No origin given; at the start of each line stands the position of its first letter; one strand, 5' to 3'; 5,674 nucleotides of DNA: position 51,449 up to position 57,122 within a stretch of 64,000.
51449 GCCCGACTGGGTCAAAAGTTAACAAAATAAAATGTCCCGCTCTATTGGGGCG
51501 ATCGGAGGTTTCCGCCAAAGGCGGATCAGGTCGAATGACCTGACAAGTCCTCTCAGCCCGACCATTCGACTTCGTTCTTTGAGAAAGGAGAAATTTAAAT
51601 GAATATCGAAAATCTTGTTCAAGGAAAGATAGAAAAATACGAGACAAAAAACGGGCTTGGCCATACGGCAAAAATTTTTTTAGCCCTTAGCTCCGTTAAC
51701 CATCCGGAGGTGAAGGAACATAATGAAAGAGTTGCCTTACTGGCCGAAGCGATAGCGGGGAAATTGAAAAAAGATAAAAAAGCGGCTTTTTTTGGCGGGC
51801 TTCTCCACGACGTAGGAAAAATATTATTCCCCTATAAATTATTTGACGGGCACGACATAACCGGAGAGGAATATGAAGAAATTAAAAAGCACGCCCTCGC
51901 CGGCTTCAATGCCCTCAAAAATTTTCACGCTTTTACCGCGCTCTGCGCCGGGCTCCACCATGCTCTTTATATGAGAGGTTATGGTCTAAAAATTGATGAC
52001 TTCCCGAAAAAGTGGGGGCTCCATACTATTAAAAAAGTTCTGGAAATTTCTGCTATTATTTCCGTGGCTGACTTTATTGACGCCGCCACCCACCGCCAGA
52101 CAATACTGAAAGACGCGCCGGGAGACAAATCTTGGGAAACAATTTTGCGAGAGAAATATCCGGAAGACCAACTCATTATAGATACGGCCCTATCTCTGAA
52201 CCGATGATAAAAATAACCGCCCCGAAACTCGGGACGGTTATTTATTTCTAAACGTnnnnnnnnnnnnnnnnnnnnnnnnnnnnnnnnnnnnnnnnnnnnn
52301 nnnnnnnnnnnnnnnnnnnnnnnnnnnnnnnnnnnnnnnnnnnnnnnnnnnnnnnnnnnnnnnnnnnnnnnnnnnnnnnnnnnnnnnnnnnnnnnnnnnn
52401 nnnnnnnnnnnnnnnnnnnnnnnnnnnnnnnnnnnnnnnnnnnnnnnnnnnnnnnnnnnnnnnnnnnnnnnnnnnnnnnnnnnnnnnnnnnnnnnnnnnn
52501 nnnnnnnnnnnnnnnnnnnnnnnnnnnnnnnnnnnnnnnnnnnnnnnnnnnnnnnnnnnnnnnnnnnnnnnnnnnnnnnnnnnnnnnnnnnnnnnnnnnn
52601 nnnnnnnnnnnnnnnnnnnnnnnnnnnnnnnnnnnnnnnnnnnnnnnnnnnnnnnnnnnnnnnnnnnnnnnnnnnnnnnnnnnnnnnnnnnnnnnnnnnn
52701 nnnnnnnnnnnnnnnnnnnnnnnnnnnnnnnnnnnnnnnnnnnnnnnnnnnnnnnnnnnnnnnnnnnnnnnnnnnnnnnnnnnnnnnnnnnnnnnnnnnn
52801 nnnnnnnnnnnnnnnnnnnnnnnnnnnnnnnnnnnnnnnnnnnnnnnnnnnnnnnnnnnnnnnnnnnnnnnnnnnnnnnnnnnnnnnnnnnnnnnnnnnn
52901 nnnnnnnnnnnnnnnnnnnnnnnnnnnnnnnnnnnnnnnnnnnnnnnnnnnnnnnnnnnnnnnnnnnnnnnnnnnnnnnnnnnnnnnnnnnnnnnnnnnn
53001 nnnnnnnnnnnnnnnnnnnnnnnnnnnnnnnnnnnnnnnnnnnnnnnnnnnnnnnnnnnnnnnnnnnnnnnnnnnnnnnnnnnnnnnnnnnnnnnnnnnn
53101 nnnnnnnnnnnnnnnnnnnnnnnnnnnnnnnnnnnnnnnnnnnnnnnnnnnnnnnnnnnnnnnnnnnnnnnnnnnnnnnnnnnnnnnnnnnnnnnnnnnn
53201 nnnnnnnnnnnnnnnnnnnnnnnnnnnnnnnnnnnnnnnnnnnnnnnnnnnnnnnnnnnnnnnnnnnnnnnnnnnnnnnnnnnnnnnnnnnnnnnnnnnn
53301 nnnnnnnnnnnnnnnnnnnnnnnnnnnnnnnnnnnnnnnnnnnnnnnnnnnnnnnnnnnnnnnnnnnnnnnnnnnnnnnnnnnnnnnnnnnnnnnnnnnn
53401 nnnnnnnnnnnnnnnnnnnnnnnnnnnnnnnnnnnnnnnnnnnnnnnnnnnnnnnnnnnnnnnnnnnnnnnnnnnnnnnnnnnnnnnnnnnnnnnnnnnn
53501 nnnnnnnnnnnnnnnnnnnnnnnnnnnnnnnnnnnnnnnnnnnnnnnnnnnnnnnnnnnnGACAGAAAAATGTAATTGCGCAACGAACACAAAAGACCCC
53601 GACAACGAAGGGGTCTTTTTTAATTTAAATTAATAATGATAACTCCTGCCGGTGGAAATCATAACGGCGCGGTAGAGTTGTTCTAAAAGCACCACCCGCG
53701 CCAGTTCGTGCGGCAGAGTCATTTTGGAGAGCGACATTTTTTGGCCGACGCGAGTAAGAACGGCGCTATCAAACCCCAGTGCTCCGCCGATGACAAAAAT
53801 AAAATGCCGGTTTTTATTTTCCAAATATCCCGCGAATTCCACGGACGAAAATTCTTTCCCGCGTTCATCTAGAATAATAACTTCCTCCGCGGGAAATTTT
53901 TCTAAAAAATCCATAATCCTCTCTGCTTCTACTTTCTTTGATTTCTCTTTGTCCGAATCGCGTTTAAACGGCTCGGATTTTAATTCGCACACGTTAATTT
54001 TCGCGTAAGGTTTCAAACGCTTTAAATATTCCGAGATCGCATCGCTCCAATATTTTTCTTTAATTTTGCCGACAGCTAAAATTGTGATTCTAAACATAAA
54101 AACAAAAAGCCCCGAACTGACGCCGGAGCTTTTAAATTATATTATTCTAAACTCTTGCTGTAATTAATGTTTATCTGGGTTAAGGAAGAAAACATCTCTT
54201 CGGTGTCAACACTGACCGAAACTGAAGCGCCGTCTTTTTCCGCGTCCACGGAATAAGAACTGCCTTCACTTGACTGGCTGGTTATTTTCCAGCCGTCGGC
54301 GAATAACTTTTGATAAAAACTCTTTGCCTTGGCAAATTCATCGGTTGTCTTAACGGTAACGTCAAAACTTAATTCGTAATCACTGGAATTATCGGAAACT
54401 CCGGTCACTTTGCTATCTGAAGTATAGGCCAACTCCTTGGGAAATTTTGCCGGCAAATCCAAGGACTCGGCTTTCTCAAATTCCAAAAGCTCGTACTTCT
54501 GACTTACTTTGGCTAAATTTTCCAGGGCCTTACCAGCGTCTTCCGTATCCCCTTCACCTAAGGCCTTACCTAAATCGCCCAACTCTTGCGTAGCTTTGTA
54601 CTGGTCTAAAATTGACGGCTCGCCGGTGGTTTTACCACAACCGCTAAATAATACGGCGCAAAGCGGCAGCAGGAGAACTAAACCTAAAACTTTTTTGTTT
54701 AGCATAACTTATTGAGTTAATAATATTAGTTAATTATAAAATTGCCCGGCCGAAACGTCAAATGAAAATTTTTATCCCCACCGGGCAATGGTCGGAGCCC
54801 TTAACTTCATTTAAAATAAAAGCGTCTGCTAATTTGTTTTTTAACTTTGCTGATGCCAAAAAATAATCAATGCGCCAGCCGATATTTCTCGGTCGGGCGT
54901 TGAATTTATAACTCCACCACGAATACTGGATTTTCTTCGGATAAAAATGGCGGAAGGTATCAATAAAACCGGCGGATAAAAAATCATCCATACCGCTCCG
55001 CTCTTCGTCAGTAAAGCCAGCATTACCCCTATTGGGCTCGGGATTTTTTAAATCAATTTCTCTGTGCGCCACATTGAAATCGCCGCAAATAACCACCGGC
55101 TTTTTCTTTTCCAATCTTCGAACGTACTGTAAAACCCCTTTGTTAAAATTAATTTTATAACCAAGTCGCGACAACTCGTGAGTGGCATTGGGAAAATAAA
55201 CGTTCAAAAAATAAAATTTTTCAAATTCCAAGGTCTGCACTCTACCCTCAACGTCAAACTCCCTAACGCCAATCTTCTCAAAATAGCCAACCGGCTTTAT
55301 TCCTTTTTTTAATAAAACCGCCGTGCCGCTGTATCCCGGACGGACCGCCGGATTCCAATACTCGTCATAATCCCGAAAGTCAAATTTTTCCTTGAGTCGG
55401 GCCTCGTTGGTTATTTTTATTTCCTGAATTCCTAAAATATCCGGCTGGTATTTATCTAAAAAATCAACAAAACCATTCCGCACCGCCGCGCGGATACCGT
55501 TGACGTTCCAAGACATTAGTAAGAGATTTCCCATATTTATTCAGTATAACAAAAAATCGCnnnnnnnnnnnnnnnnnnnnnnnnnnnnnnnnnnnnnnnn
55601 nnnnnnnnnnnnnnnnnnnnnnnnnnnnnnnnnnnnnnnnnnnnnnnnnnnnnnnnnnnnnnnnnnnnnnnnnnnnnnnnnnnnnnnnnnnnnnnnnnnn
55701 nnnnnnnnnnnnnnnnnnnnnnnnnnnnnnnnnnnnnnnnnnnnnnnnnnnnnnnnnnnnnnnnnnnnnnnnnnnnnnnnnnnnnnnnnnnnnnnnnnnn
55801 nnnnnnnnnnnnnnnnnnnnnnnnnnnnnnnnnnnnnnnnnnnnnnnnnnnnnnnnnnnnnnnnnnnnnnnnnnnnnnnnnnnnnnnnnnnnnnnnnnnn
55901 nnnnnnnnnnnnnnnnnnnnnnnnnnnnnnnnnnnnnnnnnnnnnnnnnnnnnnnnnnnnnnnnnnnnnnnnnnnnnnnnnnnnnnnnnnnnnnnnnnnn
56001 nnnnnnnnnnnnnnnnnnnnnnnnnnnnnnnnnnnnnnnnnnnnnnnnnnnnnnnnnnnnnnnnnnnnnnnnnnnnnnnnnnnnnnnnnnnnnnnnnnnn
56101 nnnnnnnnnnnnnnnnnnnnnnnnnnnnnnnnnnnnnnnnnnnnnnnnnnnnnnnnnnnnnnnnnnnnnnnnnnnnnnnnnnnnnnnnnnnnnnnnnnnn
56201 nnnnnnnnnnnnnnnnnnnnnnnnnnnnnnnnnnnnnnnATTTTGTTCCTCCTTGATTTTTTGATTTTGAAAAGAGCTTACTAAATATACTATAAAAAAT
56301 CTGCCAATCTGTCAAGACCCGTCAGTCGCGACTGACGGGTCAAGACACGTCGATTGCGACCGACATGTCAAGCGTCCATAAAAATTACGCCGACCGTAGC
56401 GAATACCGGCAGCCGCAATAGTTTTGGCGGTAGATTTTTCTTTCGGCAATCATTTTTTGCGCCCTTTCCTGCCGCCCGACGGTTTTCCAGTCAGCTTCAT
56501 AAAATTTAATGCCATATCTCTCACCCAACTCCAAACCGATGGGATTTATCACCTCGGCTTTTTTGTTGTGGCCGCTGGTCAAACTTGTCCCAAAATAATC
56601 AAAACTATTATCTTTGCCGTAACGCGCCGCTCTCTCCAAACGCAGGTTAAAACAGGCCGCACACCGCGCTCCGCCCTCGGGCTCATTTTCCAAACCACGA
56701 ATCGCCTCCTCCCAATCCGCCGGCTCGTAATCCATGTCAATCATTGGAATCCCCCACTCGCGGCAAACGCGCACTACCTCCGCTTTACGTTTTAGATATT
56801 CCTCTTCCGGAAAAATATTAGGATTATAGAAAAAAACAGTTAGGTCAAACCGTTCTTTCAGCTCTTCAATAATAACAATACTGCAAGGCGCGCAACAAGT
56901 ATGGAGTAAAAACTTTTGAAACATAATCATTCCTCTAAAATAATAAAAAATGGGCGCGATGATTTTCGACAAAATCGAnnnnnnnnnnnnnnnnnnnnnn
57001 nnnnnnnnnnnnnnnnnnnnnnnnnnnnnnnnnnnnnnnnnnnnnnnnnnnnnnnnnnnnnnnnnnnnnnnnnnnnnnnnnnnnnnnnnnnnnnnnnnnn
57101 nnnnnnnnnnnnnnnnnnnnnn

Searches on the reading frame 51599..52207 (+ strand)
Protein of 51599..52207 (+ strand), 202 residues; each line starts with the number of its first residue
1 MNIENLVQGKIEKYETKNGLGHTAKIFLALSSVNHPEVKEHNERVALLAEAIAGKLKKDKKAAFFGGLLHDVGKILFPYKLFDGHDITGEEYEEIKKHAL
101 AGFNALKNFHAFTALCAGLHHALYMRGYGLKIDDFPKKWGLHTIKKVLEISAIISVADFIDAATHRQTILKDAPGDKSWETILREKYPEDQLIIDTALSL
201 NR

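Call 92: search_protein_families(library=pfam, proteins=[window:51599-52207:+], max_evalue=0.0001)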
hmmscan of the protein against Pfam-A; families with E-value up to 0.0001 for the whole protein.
window:51599-52207:+ (202 aa): 3 families
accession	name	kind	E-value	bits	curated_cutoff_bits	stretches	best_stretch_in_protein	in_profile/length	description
PF01966.28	HD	-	1.1e-10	42.2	22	1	40-135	3-93/116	HD domain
PF08668.18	HDOD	-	6.4e-07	29.5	22.9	1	34-86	91-144/196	HDOD domain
PF13487.12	HD_5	-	2.2e-05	24.7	27.2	1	32-122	8-107/170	HD domain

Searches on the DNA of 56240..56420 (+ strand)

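Call 73: search_rna_families(source=window, start=56240, end=56420, threshold=evalue, max_evalue=10)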
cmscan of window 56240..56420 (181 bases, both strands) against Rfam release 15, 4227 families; matches with E-value up to 10: 9.
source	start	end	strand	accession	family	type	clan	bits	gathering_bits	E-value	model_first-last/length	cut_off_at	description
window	56315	56342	-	RF03934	mir-m107-1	Gene; miRNA;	-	21.1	83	0.08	1-65/65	no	mir-m107-1 microRNA precursor family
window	56310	56362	-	RF01678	P37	Gene; sRNA;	-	19.8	50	0.08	1-62/62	no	Pseudomonas sRNA P37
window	56257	56361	-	RF01451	S_pombe_snR97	Gene; snRNA; snoRNA; HACA-box;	-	19.2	100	0.53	1-148/148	no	small nucleolar RNA snR97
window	56297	56347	+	RF01678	P37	Gene; sRNA;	-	15.9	50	0.69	1-62/62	no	Pseudomonas sRNA P37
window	56285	56341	+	RF02503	Atu_C9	Gene; sRNA;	-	14.7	40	0.038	136-192/192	no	Rhizobiales sRNA Atu_C9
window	56248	56340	+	RF00137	SNORD83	Gene; snRNA; snoRNA; CD-box;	-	13.9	35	5.2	1-78/78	no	Small nucleolar RNA SNORD83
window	56312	56345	-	RF03970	mir-2766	Gene; miRNA;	-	13.2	60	3.3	1-68/68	no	mir-2766 microRNA precursor family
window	56307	56350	+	RF03693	MIR1919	Gene; miRNA;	-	12.4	85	9.1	1-123/123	no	MIR1919 microRNA precursor family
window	56314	56344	-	RF02224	sX5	Gene; sRNA;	-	11.7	50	5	1-49/49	no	Xanthomonadaceae sRNA sX5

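Call 74: search_dna_similar(query=window:56300-56380:+, collection=phages, mode=distant, max_evalue=1, max_rows=10)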
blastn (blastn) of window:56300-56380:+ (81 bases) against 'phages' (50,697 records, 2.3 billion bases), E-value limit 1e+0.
No match.

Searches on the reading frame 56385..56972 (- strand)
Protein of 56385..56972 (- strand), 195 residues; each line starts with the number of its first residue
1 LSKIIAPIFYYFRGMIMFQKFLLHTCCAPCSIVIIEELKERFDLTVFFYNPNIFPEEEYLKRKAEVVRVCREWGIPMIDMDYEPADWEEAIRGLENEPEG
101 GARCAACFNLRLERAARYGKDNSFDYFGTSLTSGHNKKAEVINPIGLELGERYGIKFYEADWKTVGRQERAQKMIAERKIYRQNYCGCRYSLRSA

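Call 16: search_protein_families(library=pfam, proteins=[window:56385-56972:-], max_evalue=0.01)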
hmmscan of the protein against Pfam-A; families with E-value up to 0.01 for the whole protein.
window:56385-56972:- (195 aa): 1 family
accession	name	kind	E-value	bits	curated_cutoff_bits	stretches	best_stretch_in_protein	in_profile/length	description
PF02677.20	QueH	-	5.6e-63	212.6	23.5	1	22-193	2-174/175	Epoxyqueuosine reductase QueH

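Call 28: find_encoding_contigs(protein=window:56385-56972:-, flank=3000, max_places=10)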
Protein window:56385-56972:- (195 aa): no gene with exactly this product is on record in the collection.
